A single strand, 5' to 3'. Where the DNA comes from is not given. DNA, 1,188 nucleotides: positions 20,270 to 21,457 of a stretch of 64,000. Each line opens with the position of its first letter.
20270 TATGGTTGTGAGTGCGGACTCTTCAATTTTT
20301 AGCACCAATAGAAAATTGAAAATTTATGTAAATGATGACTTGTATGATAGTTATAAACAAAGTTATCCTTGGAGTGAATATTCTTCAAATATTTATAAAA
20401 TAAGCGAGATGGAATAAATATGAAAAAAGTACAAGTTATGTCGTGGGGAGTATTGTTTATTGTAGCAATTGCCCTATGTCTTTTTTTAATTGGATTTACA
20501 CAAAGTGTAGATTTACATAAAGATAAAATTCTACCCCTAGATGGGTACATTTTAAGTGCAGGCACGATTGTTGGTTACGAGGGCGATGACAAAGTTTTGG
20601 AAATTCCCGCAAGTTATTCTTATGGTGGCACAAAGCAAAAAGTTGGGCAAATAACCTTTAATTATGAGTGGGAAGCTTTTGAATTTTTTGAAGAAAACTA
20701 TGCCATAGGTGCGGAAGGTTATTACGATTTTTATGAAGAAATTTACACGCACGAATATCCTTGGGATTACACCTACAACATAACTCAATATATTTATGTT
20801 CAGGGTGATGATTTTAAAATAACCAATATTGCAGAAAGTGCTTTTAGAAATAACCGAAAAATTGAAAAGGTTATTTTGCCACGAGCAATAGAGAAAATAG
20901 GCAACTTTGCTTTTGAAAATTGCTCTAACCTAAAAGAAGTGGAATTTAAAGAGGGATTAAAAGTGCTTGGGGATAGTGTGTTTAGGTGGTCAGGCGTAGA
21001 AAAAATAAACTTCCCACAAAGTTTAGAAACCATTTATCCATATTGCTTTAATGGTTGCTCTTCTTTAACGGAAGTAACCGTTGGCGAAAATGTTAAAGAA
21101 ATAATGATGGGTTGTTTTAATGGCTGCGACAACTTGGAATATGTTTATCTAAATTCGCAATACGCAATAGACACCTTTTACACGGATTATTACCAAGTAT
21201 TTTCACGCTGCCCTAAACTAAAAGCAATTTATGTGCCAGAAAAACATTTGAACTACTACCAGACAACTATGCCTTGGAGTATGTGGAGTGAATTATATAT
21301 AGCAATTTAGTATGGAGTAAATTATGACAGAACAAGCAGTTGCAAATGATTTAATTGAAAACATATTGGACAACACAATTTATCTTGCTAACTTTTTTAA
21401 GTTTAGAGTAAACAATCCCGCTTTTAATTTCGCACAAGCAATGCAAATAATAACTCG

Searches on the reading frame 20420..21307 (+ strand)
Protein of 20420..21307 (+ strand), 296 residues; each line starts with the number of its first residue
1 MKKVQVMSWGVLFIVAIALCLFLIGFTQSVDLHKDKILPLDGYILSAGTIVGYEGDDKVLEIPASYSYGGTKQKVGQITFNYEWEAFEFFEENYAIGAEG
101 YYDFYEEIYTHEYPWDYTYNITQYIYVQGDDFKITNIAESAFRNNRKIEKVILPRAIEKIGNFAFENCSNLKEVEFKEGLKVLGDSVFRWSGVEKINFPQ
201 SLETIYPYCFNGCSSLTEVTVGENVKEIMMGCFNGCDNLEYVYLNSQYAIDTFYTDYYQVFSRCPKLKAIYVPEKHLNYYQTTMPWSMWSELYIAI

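Call 84: search_protein_families(library=pfam, proteins=[window:20420-21307:+], max_evalue=0.0001)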
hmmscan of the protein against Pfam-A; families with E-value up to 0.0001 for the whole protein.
window:20420-21307:+ (296 aa): 2 families
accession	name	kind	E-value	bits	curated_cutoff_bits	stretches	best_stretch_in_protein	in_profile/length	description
PF13306.12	LRR_5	-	9.4e-32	110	27.7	1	135-267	1-126/127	BspA type Leucine rich repeat region (6 copies)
PF13855.12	LRR_8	-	4.8e-06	26.7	27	0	180-223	13-58/61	Leucine rich repeat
